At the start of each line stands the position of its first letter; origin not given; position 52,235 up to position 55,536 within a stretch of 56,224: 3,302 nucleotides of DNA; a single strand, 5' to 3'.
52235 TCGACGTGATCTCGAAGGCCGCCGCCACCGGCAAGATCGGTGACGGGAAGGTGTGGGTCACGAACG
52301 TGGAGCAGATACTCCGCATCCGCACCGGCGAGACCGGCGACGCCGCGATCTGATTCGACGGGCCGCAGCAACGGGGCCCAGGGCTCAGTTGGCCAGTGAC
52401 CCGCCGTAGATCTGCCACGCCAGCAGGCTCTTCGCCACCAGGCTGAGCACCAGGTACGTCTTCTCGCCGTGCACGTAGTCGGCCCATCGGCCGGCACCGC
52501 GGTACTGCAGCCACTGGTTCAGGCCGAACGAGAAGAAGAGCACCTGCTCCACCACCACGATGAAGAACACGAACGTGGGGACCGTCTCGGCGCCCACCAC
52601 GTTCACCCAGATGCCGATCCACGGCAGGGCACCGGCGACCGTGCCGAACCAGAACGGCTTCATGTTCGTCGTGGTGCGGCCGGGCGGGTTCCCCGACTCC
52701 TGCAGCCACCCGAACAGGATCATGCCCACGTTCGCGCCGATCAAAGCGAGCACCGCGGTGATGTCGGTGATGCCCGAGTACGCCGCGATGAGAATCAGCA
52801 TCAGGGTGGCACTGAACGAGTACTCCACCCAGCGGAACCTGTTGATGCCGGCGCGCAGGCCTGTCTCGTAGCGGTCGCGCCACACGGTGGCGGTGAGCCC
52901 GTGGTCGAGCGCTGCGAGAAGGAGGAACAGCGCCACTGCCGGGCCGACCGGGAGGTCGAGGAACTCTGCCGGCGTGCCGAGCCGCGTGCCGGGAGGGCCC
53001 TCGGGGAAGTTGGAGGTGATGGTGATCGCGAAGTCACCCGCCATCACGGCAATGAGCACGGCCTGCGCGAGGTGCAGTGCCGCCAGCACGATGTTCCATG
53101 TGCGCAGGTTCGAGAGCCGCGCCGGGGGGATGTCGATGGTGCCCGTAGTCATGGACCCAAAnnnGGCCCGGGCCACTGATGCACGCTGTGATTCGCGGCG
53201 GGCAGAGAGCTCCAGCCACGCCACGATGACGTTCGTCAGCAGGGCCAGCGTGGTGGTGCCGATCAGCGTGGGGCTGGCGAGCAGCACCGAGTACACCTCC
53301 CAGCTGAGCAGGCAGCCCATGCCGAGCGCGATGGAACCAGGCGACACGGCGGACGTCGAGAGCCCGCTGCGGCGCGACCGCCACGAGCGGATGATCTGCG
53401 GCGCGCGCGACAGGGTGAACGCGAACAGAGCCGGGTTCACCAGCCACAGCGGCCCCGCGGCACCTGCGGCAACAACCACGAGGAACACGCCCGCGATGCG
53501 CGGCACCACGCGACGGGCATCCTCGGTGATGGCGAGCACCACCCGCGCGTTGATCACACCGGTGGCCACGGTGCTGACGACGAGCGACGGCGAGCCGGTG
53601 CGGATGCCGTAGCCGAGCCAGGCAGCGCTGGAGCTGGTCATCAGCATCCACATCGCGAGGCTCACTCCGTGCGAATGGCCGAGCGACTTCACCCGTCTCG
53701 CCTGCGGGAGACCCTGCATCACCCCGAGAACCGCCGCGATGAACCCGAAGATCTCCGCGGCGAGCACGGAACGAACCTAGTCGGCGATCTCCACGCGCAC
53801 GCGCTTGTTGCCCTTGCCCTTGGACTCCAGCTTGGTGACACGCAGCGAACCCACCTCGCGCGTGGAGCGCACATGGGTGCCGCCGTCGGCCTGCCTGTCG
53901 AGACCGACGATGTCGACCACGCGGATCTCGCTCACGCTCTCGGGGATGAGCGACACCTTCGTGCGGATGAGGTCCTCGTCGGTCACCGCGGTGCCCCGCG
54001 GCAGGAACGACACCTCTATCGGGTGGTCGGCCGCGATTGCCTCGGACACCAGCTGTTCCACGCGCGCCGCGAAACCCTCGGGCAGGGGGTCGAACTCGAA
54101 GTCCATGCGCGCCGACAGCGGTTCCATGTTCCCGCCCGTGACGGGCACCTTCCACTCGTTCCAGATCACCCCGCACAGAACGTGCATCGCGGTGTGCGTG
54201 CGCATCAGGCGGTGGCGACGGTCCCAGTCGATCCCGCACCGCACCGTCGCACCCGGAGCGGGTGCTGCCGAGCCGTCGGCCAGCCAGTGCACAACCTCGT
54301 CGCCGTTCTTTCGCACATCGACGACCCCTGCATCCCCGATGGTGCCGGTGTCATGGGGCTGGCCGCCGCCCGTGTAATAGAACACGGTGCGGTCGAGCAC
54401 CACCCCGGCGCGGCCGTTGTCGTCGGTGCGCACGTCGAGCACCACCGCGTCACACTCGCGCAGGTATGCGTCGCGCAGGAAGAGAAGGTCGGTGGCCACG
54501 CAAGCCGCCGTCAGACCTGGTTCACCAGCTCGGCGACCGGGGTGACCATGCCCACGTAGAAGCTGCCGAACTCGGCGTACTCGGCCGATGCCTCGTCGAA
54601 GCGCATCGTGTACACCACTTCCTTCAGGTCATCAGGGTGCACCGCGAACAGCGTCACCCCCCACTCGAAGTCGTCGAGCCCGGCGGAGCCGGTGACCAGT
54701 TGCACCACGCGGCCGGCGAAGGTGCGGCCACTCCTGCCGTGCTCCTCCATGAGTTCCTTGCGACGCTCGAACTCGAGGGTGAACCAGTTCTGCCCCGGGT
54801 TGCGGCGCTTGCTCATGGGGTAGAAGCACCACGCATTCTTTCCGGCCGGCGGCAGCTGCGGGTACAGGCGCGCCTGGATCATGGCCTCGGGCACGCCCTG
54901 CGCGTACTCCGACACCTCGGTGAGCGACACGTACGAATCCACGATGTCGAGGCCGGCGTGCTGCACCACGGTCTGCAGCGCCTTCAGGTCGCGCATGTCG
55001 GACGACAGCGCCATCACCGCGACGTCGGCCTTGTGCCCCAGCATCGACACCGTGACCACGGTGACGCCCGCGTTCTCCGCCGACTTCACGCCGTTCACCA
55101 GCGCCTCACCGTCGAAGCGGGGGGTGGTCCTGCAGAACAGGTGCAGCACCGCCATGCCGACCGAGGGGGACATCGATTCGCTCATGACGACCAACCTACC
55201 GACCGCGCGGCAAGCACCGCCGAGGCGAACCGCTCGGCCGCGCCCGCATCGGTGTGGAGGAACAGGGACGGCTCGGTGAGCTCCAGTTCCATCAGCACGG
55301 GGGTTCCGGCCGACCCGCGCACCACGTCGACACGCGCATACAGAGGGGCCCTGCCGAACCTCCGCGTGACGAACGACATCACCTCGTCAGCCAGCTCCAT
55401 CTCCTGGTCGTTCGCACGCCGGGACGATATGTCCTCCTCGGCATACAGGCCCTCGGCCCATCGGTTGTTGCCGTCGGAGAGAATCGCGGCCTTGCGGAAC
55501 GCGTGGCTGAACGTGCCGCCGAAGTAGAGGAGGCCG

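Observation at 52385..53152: Heliorhodopsin gene with counterion Glu and Schiff-base Lys intact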

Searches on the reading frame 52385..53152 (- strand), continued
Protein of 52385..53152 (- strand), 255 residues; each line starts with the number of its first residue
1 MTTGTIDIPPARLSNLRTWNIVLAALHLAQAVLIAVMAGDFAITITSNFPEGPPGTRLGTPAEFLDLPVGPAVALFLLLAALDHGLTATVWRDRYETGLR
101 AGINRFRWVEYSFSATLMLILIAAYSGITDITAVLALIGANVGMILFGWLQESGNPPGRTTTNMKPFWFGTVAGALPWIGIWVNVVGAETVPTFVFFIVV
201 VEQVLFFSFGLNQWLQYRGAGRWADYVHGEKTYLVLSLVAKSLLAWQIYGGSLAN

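Call 41: predict_structure(alignment_id=A2)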
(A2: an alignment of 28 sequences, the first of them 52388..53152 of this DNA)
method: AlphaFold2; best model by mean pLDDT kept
length: 255 residues; sequences in the alignment: 28
mean_pLDDT: 82.2   pTM: 0.79
mean pLDDT of the five models: 82.2, 75.4, 72.6, 70.2, 51.1
residues with pLDDT >= 90: 52; 70-90: 167; 50-70: 31; < 50: 5
segments of 3 or more residues with pLDDT < 50: none
pLDDT, mean of each block of 10 residues (from residue 1): 68 92 94 90 80 58 87 91 92 87 65 79 85 88 83 75 82 86 87 82 87 85 86 88 77 49
secondary structure, 60 per line:
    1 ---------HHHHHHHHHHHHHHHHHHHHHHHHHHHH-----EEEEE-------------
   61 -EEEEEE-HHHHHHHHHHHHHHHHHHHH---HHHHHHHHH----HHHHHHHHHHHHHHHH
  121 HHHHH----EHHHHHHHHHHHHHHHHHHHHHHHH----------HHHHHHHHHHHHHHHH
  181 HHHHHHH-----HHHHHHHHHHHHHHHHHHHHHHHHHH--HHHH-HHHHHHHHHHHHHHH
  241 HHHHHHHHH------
elements in order: H10-37 E43-47 E62-67 H69-88 H92-100 H105-125 H131-154 H165-187 H193-218 H221-224 H226-249

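Call 43: fold_search(model_id=the predicted structure, library=pdb)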
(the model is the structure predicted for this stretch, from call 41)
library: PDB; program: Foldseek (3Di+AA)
matches with E <= 10: 652; with E <= 0.001: 11
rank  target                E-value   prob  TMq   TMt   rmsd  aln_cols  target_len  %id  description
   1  6su3_A                1.5e-16  1.00  0.87  0.87   2.6       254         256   44  Crystal structure of the 48C12 heliorhodopsin in the violet form at pH 8.8 (released 2019-12-11)
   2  6su3_X                1.8e-16  1.00  0.86  0.85   2.5       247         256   45  Crystal structure of the 48C12 heliorhodopsin in the violet form at pH 8.8 (released 2019-12-11)
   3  6su4_X                3.8e-16  1.00  0.87  0.87   2.3       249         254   44  Crystal structure of the 48C12 heliorhodopsin in the blue form at pH 4.3 (released 2019-12-11)
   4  6su4_A                4.2e-16  1.00  0.88  0.88   2.5       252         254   44  Crystal structure of the 48C12 heliorhodopsin in the blue form at pH 4.3 (released 2019-12-11)
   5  7u55                  8.9e-16  1.00  0.85  0.89   2.7       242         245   38  Crystal structure of Thermoplasmatales archaeon heliorhodopsin at pH 4.5 (released 2022-09-07)
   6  6is6                  9.4e-16  1.00  0.84  0.86   2.8       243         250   38  Crystal structure of Thermoplasmatales archaeon heliorhodopsin (released 2019-09-25)
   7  6uh3_A                2.6e-15  1.00  0.82  0.85   2.8       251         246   43  Crystal structure of bacterial heliorhodopsin 48C12 (released 2019-12-04)
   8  7clj                  4.5e-15  1.00  0.85  0.86   2.9       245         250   37  Crystal structure of Thermoplasmatales archaeon heliorhodopsin E108D mutant (released 2020-09-02)
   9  6uh3_B                5.7e-15  1.00  0.82  0.85   2.8       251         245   44  Crystal structure of bacterial heliorhodopsin 48C12 (released 2019-12-04)
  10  9ljj_A                8.0e-15  1.00  0.86  0.86   2.7       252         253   44  cryo-EM structure of a nanobody bound heliorhodopsin (released 2025-02-12)
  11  8xx8_B                8.6e-04  1.00  0.64  0.65   4.5       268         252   17  Structure of Glycilhalorhodopsin from Salinarimonas soli (released 2024-10-16)
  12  9wfa                  1.3e-03  1.00  0.56  0.58   6.6       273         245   16  Cryo-EM structure of psXR (released 2026-03-18)
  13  9cdc                  1.9e-03  1.00  0.57  0.60   8.7       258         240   12  Kalium channelrhodopsin 1 C110A mutant from Hyphochytrium catenoides, Dark State (released 2025-02-19)
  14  5azd_C                2.5e-03  1.00  0.60  0.60   5.1       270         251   14  Crystal structure of thermophilic rhodopsin. (released 2016-04-27)
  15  6nwd                  2.7e-03  1.00  0.60  0.62   5.8       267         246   13  X-ray Crystallographic structure of Gloeobacter rhodopsin (released 2019-08-14)
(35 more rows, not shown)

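Call 45: find_encoding_contigs(protein=window:52385-53152:-, flank=6000, max_places=5)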
Protein window:52385-53152:- (255 aa): 1 contig read that carries it; 1 place shown.
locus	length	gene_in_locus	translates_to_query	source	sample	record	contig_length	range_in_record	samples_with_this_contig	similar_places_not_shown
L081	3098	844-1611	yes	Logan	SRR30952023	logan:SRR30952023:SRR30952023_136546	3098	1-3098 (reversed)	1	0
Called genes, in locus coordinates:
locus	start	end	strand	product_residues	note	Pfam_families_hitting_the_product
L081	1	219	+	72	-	?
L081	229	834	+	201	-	PF04193:PQ-loop (faint)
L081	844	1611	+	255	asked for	PF18761:Heliorhodopsin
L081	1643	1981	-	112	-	PF00543:P-II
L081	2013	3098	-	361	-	?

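Call 66: search_protein_representatives(protein=window:52388-53152:-)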
Query: 255 residues. Proteins with E-value up to 0.001 (for the whole library): 2845; up to 1e-10: 1204; up to 1e-30: 117. The best 150 are listed.
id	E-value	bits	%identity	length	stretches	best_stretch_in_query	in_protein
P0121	7.8e-98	343.3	66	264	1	7-254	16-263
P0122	3.4e-88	311.7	73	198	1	59-254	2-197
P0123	5.1e-85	301.3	57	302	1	8-254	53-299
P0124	2.4e-72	259.8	57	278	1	5-253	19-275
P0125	1.6e-70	253.8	71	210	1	90-254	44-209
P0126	8.5e-64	231.8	70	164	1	3-159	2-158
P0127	4.8e-63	229.3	50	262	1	4-253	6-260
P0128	9.7e-63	228.3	51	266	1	11-254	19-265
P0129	1.2e-61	224.7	70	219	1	3-150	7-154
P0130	3.4e-61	223.2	45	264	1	8-253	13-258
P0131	1.9e-57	210.9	50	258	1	17-252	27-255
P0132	6.0e-57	209.3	43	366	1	9-250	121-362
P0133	1.7e-55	204.6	46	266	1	13-253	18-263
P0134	1.3e-54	201.7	48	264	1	11-252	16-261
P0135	8.7e-53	195.7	48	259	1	8-254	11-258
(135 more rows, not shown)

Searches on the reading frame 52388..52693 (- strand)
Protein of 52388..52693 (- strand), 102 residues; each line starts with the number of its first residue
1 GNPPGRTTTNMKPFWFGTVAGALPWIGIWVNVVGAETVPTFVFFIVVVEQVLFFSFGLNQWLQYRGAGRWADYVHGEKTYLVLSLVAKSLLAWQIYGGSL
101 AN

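Call 71: search_solved_structures(query=window:52388-52693:-, max_evalue=1, show_alignments=5)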
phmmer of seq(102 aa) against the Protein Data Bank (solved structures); distinct sequences matched with E-value up to 1: 6.
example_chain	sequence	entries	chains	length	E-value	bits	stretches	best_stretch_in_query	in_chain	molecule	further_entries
7clj_A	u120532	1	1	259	6e-27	97.4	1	8-100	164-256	heliorhodopsin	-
6is6_A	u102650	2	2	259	8.9e-27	96.8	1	8-100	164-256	heliorhodopsin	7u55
9ljj_A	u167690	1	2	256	2.1e-26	95.6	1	10-100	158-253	Heliorhodopsin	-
6su3_X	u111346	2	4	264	2.2e-26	95.5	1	10-100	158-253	48C12 heliorhodopsin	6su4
6uh3_A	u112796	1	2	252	2.9e-26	95.2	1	10-100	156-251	Heliorhodopsin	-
9vfc_A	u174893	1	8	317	6e-11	45.8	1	10-98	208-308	heliorhodopsin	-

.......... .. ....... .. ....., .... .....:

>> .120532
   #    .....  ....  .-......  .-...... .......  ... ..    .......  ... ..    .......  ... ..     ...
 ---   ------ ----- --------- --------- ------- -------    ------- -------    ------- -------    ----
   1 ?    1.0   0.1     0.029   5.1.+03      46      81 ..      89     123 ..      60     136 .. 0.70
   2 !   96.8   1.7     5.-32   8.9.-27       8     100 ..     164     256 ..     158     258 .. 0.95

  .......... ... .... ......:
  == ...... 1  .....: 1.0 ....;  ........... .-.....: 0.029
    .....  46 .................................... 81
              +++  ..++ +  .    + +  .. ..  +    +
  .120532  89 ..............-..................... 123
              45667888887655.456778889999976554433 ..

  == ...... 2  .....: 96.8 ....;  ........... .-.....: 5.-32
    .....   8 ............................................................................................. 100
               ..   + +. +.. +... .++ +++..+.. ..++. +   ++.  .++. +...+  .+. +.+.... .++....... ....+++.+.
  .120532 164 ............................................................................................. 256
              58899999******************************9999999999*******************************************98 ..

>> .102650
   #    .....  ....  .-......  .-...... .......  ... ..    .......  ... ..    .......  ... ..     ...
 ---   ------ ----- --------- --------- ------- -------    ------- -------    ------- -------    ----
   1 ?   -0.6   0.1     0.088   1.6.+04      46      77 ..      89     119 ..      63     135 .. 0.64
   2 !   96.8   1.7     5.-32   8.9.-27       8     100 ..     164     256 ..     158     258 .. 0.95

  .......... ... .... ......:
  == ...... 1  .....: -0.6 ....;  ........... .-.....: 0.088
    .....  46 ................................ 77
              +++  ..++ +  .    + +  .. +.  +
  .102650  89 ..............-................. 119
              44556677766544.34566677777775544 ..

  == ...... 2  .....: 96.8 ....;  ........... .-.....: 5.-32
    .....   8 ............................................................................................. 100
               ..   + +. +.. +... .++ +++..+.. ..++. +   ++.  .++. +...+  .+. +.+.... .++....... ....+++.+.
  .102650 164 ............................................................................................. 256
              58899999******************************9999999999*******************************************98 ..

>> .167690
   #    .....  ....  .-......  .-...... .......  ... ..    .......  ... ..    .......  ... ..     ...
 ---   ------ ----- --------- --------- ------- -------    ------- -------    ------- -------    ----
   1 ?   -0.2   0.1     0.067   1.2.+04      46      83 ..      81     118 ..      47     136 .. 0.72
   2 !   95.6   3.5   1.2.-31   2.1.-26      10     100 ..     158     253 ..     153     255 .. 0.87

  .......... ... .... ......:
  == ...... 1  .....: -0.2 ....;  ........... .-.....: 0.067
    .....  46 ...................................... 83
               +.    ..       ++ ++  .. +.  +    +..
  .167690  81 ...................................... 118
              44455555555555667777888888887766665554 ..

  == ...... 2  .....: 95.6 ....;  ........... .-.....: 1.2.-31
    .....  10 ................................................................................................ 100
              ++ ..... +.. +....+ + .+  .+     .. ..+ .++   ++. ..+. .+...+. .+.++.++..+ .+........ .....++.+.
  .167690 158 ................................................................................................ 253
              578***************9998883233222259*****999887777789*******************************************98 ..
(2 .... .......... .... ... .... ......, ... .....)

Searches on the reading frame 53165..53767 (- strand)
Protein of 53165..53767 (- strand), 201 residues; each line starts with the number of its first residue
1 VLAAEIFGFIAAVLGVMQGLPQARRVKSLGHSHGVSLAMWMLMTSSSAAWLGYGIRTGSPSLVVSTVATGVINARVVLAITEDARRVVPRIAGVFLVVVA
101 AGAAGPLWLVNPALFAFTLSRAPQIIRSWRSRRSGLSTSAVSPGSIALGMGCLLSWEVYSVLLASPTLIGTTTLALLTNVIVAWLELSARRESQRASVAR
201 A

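Call 7: search_protein_families(library=pfam, proteins=[window:53165-53767:-], max_evalue=0.001)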
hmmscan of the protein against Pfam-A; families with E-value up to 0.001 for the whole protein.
window:53165-53767:- (201 aa): 2 families
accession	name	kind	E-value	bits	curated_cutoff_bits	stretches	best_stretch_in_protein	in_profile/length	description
PF04193.19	PQ-loop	-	7.8e-10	38.8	22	1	4-61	2-59/61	PQ loop repeat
PF03083.21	MtN3_slv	-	0.0001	22.7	23.7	0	6-69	5-68/87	Sugar efflux transporter for intercellular exchange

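Call 39: search_protein_families(library=ncbifam, proteins=[window:53165-53767:-], max_evalue=0.001)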
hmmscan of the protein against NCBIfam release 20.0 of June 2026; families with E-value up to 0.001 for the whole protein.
window:53165-53767:- (201 aa): 3 families
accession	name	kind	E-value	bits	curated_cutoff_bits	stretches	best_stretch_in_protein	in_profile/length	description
NF037968.1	SemiSWEET_2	subfamily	2.1e-12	47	80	1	8-77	1-70/76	SemiSWEET transporter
NF037967.1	SemiSWEET_1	subfamily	6.5e-10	39.5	200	1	3-79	117-194/196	SemiSWEET transporter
NF037969.1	SemiSWEET_3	subfamily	0.00015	22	100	0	9-82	16-91/97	SemiSWEET transporter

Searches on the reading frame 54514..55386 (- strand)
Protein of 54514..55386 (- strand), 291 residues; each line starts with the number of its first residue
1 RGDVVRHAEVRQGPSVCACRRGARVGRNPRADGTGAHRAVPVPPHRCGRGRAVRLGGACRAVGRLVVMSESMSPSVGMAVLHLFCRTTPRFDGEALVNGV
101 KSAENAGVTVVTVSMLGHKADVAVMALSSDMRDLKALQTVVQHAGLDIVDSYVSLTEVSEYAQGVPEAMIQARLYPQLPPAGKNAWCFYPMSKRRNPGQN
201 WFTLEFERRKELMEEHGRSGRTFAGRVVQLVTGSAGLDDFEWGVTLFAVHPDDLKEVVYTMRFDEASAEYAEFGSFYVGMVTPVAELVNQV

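Call 7: search_protein_families(library=pfam, proteins=[window:54514-55386:-], max_evalue=0.001)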
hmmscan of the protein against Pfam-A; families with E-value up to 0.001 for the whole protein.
window:54514-55386:- (291 aa): 1 family
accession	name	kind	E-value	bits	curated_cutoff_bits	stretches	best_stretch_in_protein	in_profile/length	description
PF06778.18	Chlor_dismutase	-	1.8e-46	158.6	25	1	102-280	13-187/189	Chlorite dismutase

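Call 39: search_protein_families(library=ncbifam, proteins=[window:54514-55386:-], max_evalue=0.001)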
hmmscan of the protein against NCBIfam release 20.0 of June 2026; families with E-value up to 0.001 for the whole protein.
window:54514-55386:- (291 aa): 3 families
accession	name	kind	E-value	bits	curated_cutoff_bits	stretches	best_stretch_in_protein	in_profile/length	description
NF008913.0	PRK12276.1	equivalog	1.1e-65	221.8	253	1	102-287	49-242/248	hydrogen peroxide-dependent heme synthase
NF007124.0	PRK09565.1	equivalog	1.7e-52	179.7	446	1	99-287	51-252/637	heme-binding protein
NF042928.1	HemQ_actino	equivalog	9.7e-14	51.2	235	1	101-290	34-218/220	hydrogen peroxide-dependent heme synthase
